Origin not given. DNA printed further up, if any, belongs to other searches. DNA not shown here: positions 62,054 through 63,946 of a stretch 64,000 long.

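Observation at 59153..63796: Large cytoplasmic HExxH-motif protein heading a run of secreted LamG, DUF1566 and Cys-rich proteins: a candidate protein/peptide-modification system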

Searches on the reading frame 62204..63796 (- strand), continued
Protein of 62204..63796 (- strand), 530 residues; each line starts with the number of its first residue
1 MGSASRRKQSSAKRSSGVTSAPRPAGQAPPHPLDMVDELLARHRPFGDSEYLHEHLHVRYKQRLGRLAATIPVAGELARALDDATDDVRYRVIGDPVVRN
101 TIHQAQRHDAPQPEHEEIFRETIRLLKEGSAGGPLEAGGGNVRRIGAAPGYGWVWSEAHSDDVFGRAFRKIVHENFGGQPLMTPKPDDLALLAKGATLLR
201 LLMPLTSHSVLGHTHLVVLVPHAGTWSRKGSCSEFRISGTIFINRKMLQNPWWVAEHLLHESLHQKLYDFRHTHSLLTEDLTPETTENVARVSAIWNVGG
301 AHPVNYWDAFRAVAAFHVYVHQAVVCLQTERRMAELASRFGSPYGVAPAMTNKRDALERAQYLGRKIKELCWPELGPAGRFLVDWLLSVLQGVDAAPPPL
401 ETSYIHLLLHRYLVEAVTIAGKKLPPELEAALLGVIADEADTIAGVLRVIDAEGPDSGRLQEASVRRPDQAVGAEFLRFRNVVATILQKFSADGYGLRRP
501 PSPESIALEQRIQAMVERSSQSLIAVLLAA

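Call 44: fold_search(model_id=the predicted structure, library=pdb)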
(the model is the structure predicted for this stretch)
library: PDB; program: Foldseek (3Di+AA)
matches with E <= 10: 95; with E <= 0.001: 5
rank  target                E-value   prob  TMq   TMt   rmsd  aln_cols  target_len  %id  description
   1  8s5f_E                1.2e-07  1.00  0.45  0.67   5.4       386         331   13  Crystal structure of the HExxH domain of ChlBHExxH a novel alpha-ketoglutarate dependent oxygenase (released 2024-10-02)
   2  8s5f_F                2.3e-07  1.00  0.43  0.67   5.6       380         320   13  Crystal structure of the HExxH domain of ChlBHExxH a novel alpha-ketoglutarate dependent oxygenase (released 2024-10-02)
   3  8s5f_A                3.1e-07  1.00  0.44  0.64  14.9       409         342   13  Crystal structure of the HExxH domain of ChlBHExxH a novel alpha-ketoglutarate dependent oxygenase (released 2024-10-02)
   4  8s5f_D                3.7e-07  1.00  0.42  0.63  15.8       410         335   13  Crystal structure of the HExxH domain of ChlBHExxH a novel alpha-ketoglutarate dependent oxygenase (released 2024-10-02)
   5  22ob                  4.7e-05  1.00  0.40  0.50   8.1       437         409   13  Crystal structure of SjiH-Ni (released 2026-02-11)
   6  6ijc_A                5.6e-01  0.05  0.12  0.12  23.4       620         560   14  Structure of MMPA-CoA dehydrogenase from Roseovarius nubinhibens ISM (released 2019-07-03)
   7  4baa_C                6.1e-01  0.08  0.14  0.13  24.9       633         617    8  Redesign of a Phenylalanine Aminomutase into a beta-Phenylalanine Ammonia Lyase (released 2013-01-16)
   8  1t6p_B                6.1e-01  0.05  0.12  0.11  24.9       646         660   11  Crystal Structure of Phenylalanine Ammonia Lyase from Rhodosporidium toruloides (released 2004-10-12)
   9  1t6p_D                6.7e-01  0.06  0.12  0.10  24.6       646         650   10  Crystal Structure of Phenylalanine Ammonia Lyase from Rhodosporidium toruloides (released 2004-10-12)
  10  4gaa_A                8.4e-01  0.15  0.21  0.19  17.3       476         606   13  Structure of Leukotriene A4 hydrolase from Xenopus laevis complexed with inhibitor bestatin (released 2013-06-12)
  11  6qd6_D                1.4e+00  0.08  0.09  0.10  22.8       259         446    9  Molecular scaffolds expand the nanobody toolkit for cryo-EM applications: crystal structure of Mb-cHopQ-Nb207 (released 2019-12-18)
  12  5ue0                  1.6e+00  0.09  0.10  0.16  18.0       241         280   14  1.90 A resolution structure of CT622 C-terminal domain from Chlamydia trachomatis (released 2018-01-10)
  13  4gaa_B                1.6e+00  0.08  0.18  0.16  18.9       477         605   10  Structure of Leukotriene A4 hydrolase from Xenopus laevis complexed with inhibitor bestatin (released 2013-06-12)
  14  5i1u_A                1.6e+00  0.07  0.09  0.14  19.5       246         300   11  Crystal structure of germacradien-4-ol synthase from Streptomyces citricolor (released 2016-03-30)
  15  5i1u_B                1.7e+00  0.08  0.10  0.15  19.1       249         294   10  Crystal structure of germacradien-4-ol synthase from Streptomyces citricolor (released 2016-03-30)
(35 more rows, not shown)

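Call 45: search_solved_structures(query=A1, max_evalue=10, show_alignments=3)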
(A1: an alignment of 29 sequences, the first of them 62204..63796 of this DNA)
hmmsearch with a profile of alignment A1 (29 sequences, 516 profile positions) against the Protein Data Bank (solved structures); distinct sequences matched with E-value up to 10: 0.

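Call 55: find_encoding_contigs(protein=P0021, flank=8000, max_places=1)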
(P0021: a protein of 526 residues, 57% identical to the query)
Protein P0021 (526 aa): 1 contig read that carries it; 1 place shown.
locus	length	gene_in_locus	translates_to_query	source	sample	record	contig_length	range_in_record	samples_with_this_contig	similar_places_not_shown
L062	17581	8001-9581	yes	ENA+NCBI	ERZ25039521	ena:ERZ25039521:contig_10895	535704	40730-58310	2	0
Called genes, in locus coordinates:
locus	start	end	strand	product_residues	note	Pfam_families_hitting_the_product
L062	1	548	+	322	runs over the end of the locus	PF03781:FGE-sulfatase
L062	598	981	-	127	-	PF01850:PIN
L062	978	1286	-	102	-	-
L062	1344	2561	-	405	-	-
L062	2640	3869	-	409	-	-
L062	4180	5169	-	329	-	-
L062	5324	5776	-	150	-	PF07603:Lcl_C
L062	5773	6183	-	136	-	PF07603:Lcl_C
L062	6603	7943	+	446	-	PF03781:FGE-sulfatase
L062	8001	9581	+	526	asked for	-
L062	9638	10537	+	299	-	PF00701:DHDPS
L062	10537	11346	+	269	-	PF01113:DapB_N, PF05173:DapB_C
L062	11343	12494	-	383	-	-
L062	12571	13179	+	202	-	PF03602:Cons_hypoth95, PF05175:MTS (weak), PF10672:Methyltrans_SAM (weak), PF13649:Methyltransf_25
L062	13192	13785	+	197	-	-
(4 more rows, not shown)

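Call 56: find_encoding_contigs(protein=P0034, flank=8000, max_places=1)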
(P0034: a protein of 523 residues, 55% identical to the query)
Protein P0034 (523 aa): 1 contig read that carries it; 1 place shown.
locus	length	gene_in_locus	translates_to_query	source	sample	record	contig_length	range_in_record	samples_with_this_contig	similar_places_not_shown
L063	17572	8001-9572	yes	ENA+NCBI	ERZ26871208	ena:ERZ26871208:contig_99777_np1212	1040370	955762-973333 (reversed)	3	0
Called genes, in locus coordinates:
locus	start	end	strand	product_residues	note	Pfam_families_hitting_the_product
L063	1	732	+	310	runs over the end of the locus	PF16697:Yop-YscD_cpl, PF00498:FHA, PF00990:GGDEF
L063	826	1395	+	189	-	-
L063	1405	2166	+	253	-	-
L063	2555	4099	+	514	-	PF07586:HXXSHH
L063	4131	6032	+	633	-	PF07626:PSD3, PF07637:PSD5, PF07631:PSD4, PF07627:PSCyt3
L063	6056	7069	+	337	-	PF26707:DUF8237 (faint), PF07603:Lcl_C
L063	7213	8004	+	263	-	PF26707:DUF8237 (faint), PF07603:Lcl_C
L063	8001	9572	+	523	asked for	-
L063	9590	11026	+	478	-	-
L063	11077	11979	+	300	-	-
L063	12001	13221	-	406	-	PF03781:FGE-sulfatase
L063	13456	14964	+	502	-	PF04616:Glyco_hydro_43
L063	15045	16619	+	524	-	PF01590:GAF, PF13185:GAF_2, PF00158:Sigma54_activat, PF14532:Sigma54_activ_2, PF07728:AAA_5 (weak), PF25601:AAA_lid_14, PF02954:HTH_8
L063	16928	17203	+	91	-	-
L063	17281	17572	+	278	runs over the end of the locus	PF01926:MMR_HSR1, PF02421:FeoB_N (weak)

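Call 57: find_encoding_contigs(protein=P0032, flank=8000, max_places=1)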
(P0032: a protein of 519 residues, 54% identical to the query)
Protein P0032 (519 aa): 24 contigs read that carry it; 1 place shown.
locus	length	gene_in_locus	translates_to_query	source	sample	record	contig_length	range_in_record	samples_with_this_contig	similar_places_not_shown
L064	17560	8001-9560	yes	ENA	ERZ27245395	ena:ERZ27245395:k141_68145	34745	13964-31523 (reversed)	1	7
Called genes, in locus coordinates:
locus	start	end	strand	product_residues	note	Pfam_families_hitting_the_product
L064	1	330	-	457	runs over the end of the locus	PF00072:Response_reg, PF00158:Sigma54_activat, PF14532:Sigma54_activ_2, PF07724:AAA_2 (weak), PF07728:AAA_5, PF25601:AAA_lid_14, PF02954:HTH_8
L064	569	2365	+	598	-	PF13432:TPR_16 (faint), PF13428:TPR_14 (faint), PF13431:TPR_17 (faint), PF14559:TPR_19 (faint), PF13371:TPR_9 (faint), PF13424:TPR_12 (faint), PF07719:TPR_2 (faint), PF09976:TPR_21, +4 more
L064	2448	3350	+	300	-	PF01507:PAPS_reduct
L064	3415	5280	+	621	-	PF00009:GTP_EFTU, PF03144:GTP_EFTU_D2, PF22594:GTP-eEF1A_C, PF01583:APS_kinase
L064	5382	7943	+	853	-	PF00580:UvrD-helicase, PF13245:AAA_19, PF13604:AAA_30 (faint), PF13361:UvrD_C, PF13538:UvrD_C_2, PF21196:PcrA_UvrD_tudor (weak)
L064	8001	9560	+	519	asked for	-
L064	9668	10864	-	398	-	-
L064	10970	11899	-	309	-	-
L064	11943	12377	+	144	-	PF01124:MAPEG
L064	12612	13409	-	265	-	PF00126:HTH_1, PF03466:LysR_substrate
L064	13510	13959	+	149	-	-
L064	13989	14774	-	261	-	PF00034:Cytochrom_C (faint), PF13442:Cytochrome_CBB3 (faint)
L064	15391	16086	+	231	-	PF04542:Sigma70_r2 (weak), PF08281:Sigma70_r4_2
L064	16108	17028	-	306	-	-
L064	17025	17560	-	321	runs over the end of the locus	PF04773:FecR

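Call 59: find_related_loci(query=A3, collection=metagenome_contigs, flank=10000)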
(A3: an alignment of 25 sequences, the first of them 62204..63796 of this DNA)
Query A3 (530 aa) in metagenome_contigs; peptide patterns used: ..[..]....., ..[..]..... (x = any residue, [..] = any of these).
308 stretches matched a pattern; 141 encode a relative of the query (tblastn E <= 1e-3); the best 80 are kept; 80 distinct loci.
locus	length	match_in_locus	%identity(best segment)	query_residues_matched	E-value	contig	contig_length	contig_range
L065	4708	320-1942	58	1-530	0e+0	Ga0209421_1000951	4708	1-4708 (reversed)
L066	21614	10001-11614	58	1-527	0e+0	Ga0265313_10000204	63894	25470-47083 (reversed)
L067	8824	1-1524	60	34-530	0e+0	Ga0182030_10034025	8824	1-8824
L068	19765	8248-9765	59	31-529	0e+0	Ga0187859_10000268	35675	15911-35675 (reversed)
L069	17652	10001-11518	59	31-529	0e+0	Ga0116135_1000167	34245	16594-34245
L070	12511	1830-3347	59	31-529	0e+0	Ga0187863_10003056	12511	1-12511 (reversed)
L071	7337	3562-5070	60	31-523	0e+0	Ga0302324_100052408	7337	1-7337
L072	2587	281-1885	57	1-527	0e+0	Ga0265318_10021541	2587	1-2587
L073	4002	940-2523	56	31-527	0e+0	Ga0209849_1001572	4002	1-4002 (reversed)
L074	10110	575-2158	56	31-527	0e+0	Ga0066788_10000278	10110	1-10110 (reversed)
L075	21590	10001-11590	53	13-527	8e-174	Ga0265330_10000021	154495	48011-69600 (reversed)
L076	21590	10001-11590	53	13-527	8e-174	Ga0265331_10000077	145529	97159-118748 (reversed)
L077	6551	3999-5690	53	1-527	3e-173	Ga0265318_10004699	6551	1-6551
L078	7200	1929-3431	53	31-526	4e-169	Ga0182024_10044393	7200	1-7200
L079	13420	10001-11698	51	2-527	1e-163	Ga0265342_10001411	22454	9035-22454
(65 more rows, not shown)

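Call 68: search_protein_families(library=padloc, proteins=[window:62204-63796:-], max_evalue=0.01)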
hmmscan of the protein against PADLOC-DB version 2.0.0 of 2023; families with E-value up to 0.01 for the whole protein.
window:62204-63796:- (530 aa): 0 families

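Call 71: search_protein_families(library=pfam, proteins=[L033:11822-14437:+, L033:11846-14944:-, L033:7707-9230:+, L033:7818-9236:-, L033:14941-16104:-, L033:15172-16254:+, L033:16298-17239:+, L033:17280-18119:+, L033:18112-19485:+, L033:5647-7023:-], max_evalue=0.001)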
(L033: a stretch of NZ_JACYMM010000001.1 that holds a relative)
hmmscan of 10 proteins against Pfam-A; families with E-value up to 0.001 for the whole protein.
L033:11822-14437:+ (871 aa): 0 families

L033:11846-14944:- (1032 aa): 2 families
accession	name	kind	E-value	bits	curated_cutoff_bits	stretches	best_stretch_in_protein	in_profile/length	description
PF00873.25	ACR_tran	-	4.3e-162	541.6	28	1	18-1016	12-1018/1021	AcrB/AcrD/AcrF family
PF03176.21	MMPL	-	3.1e-08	33.4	20.5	1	842-1019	114-303/333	MMPL family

L033:7707-9230:+ (507 aa): 0 families

L033:7818-9236:- (472 aa): 3 families
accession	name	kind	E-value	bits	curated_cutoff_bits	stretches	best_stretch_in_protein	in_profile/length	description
PF05697.18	Trigger_N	-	8.3e-37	127.1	22.2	1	27-169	1-143/144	Bacterial trigger factor protein (TF)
PF05698.19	Trigger_C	-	3.9e-29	102.2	22.7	1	299-450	2-161/162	Bacterial trigger factor protein (TF) C-terminus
PF00254.34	FKBP_C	-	1.2e-14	54.8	21.1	1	194-273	5-93/94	FKBP-type peptidyl-prolyl cis-trans isomerase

L033:14941-16104:- (387 aa): 2 families
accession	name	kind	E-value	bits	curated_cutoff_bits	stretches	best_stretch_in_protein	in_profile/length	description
PF16576.10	HlyD_D23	-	6e-17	62.1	30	1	72-276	19-204/214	Barrel-sandwich domain of CusB or HlyD membrane-fusion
PF13437.12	HlyD_3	-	1.7e-14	54.9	22.2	1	183-276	2-96/106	HlyD family secretion protein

L033:15172-16254:+ (360 aa): 0 families

L033:16298-17239:+ (313 aa): 1 family
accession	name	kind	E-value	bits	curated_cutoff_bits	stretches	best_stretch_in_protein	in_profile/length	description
PF00494.24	SQS_PSY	-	4.9e-63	213.7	26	1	25-280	4-262/263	Squalene/phytoene synthase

L033:17280-18119:+ (279 aa): 1 family
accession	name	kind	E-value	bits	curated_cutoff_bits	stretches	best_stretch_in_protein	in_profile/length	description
PF00494.24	SQS_PSY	-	1.3e-86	291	26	1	15-266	3-262/263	Squalene/phytoene synthase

L033:18112-19485:+ (457 aa): 9 families
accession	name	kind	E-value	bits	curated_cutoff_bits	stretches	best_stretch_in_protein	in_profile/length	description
PF01593.30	Amino_oxidase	-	7.5e-31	108.3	19.8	1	18-448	2-442/443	Flavin containing amine oxidoreductase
PF13450.12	NAD_binding_8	-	2.9e-14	53.5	21.9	1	12-72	1-63/68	NAD(P)-binding Rossmann-like domain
PF01266.30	DAO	-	1.6e-10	41.5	27.9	1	10-44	2-37/353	FAD dependent oxidoreductase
PF07992.20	Pyr_redox_2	-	1.7e-06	28.1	26.1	1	9-42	2-35/291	Pyridine nucleotide-disulphide oxidoreductase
PF12831.13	FAD_oxidored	-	5.8e-06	26.3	27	1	11-46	3-38/416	FAD dependent oxidoreductase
PF00070.33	Pyr_redox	-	1e-05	26.4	22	0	10-43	2-35/82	Pyridine nucleotide-disulphide oxidoreductase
PF01134.28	GIDA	-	2.8e-05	23.8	22.1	1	11-36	3-28/391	Glucose inhibited division protein A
PF00890.30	FAD_binding_2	-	4.1e-05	23.4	20.4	1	11-44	3-36/414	FAD binding domain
PF03486.20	HI0933_like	-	0.00044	20.2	50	0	10-43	3-36/244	HI0933-like protein Rossmann domain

L033:5647-7023:- (458 aa): 15 families
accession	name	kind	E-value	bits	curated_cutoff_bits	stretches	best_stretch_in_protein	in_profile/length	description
PF07724.20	AAA_2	-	7.2e-35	120.9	27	1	149-346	3-166/166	AAA domain (Cdc48 subfamily)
PF06689.19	zf-C4_ClpX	-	8.3e-20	70.8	27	1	50-85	2-38/39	ClpX C4-type zinc finger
PF00004.35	AAA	-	1.9e-17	64.4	21.2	1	152-281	1-111/131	ATPase family associated with various cellular activities (AAA)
PF10431.15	ClpB_D2-small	-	3.6e-11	43.4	21.9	1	352-429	1-74/81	C-terminal, D2-small domain, of ClpB protein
PF07728.20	AAA_5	-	2.7e-07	31.1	22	1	151-228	1-80/139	AAA domain (dynein-related subfamily)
PF13401.12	AAA_22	-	3.2e-07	31.2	27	1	149-229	5-99/130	AAA domain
PF01078.27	Mg_chelatase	-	8.7e-06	25.7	20.3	0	149-174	22-47/207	Magnesium chelatase, subunit ChlI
PF00493.29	MCM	-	3.1e-05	23.7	23.3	1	103-230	14-137/224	MCM P-loop domain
PF05496.18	RuvB_N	-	3.3e-05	24.2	27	1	111-230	6-100/159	Holliday junction DNA helicase RuvB P-loop domain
PF12775.13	AAA_7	-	0.0003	20.8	25.8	1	149-224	33-110/181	P-loop containing dynein motor region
PF00158.32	Sigma54_activat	-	0.00033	20.8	20.2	0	143-227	16-106/168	Sigma-54 interaction domain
PF14532.12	Sigma54_activ_2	-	0.00044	21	25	0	145-229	17-84/138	Sigma-54 interaction domain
PF13173.12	AAA_14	-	0.00046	20.6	27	0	151-228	4-76/129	AAA domain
PF13238.12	AAA_18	-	0.00049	21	29.4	0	152-205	1-45/128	AAA domain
PF13191.12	AAA_16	-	0.00074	20.5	32.6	0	150-176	25-51/167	AAA ATPase domain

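Call 73: search_protein_families(library=pfam, proteins=[L063:9590-11026:+, L063:11077-11979:+, L001:11720-12838:+], max_evalue=0.001)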
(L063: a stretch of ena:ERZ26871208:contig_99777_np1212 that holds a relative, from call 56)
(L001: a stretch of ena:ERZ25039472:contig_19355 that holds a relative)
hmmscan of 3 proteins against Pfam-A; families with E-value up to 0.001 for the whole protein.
L063:9590-11026:+ (478 aa): 0 families

L063:11077-11979:+ (300 aa): 0 families

L001:11720-12838:+ (372 aa): 0 families

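Call 77: search_protein_representatives(protein=window:62204-63796:-)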
Query: 530 residues. Proteins with E-value up to 0.001 (for the whole library): 511; up to 1e-10: 355; up to 1e-30: 160. The best 150 are listed.
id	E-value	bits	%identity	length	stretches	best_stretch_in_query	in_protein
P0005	1.1e-199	681.1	60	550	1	30-529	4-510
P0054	7.3e-127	440.9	47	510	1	30-527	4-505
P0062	6.1e-124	431.2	47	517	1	32-526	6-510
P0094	6.5e-112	391.5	44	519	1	26-527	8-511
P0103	2.0e-110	386.6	45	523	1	35-523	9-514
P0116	4.3e-108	378.9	43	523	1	36-523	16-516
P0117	4.7e-108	378.8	45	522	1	36-524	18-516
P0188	7.0e-107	374.9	44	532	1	33-523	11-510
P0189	8.2e-106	371.4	38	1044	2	21-430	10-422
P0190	4.9e-105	368.8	46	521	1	35-523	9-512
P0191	2.6e-103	363.1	42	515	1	32-523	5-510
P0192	3.1e-103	362.9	43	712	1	32-524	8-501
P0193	7.8e-103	361.6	63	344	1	190-453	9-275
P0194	5.5e-102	358.8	40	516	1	35-524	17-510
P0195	1.8e-101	357.1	43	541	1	30-526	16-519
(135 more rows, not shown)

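Call 79: search_protein_families(library=ncbifam, alignment_id=A1, max_evalue=0.001)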
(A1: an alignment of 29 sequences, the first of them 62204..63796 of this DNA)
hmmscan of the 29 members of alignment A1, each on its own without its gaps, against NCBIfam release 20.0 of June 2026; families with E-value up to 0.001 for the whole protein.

A. member 1, window:62204-63796:- (530 aa): 1 family
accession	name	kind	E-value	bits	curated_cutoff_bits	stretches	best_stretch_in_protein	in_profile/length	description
TIGR04267.2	mod_HExxH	domain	2.1e-09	37.6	40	1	194-298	3-101/177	aKG-HExxH-type peptide beta-hydroxylase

B. families by the number of members that match (of 29 scanned): 3 families
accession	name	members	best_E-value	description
TIGR04267.2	mod_HExxH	29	5e-11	aKG-HExxH-type peptide beta-hydroxylase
NF045667.1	MTase_DVU1556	2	4.3e-06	DVU_1556 family methyltransferase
NF001453.0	PRK00312.1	1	0.00087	protein-L-isoaspartate(D-aspartate) O-methyltransferase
